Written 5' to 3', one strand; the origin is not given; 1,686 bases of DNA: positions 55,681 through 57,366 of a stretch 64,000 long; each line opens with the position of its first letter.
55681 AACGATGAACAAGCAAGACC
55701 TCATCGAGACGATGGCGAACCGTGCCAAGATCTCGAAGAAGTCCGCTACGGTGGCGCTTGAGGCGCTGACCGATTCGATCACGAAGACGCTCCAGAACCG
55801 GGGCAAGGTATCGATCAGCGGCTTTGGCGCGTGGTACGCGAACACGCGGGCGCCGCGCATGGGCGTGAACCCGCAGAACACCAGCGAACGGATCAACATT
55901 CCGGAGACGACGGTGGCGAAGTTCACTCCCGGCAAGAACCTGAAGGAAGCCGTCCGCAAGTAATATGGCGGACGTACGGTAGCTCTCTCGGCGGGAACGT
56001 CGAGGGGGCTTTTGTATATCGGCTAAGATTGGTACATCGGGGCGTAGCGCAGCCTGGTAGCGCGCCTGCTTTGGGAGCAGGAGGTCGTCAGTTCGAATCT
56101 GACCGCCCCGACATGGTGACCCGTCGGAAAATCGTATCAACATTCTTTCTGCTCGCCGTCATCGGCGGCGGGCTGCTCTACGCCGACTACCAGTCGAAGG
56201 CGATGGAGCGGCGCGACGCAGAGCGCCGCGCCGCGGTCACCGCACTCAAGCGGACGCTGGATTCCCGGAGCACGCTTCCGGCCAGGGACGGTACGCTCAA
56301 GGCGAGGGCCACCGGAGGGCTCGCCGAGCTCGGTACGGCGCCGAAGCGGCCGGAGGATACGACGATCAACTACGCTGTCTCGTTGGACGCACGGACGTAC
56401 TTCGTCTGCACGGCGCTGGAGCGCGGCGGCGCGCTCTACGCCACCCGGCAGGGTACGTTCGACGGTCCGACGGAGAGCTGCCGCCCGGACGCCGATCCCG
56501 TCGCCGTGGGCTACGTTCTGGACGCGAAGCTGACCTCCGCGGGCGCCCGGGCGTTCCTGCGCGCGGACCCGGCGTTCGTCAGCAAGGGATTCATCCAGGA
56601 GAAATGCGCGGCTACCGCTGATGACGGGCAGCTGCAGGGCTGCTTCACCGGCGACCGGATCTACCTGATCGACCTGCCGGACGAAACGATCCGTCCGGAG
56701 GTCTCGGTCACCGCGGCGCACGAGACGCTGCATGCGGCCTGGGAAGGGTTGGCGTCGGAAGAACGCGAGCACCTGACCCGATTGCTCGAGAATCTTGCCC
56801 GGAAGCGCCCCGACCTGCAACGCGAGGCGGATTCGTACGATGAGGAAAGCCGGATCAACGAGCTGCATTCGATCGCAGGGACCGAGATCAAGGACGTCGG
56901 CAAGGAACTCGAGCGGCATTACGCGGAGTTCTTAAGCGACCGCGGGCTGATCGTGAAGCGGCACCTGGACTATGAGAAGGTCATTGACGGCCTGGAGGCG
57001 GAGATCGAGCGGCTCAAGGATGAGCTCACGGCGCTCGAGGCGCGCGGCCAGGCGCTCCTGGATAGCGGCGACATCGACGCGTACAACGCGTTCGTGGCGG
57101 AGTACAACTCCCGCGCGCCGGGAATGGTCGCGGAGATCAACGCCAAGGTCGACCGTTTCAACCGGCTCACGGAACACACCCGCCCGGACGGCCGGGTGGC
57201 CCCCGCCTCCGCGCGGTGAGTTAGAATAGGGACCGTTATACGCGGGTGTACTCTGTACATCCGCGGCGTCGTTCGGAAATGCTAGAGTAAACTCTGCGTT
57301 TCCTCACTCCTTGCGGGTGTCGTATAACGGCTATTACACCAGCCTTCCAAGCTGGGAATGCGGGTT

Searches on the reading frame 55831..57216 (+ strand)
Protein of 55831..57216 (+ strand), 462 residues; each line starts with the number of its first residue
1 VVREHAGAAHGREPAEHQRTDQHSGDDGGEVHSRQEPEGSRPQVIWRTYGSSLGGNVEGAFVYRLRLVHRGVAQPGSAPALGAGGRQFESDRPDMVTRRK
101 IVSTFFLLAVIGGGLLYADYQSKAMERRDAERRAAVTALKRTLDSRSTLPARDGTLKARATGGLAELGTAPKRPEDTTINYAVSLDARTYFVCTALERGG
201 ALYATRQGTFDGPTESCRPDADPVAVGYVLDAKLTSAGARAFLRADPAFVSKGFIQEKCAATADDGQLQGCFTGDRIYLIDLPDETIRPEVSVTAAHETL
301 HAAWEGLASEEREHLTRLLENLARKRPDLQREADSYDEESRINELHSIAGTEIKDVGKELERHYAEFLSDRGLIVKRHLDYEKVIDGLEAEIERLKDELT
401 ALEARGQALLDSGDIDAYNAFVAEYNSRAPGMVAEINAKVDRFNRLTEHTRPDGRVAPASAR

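Call 59: search_protein_families(library=pfam, proteins=[window:55831-57216:+], max_evalue=0.01)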
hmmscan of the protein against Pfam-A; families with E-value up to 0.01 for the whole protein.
window:55831-57216:+ (462 aa): 1 family
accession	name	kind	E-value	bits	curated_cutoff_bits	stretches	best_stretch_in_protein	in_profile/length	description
PF23924.1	DUF7263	-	0.0027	17.8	27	1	106-188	16-98/222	Family of unknown function (DUF7263)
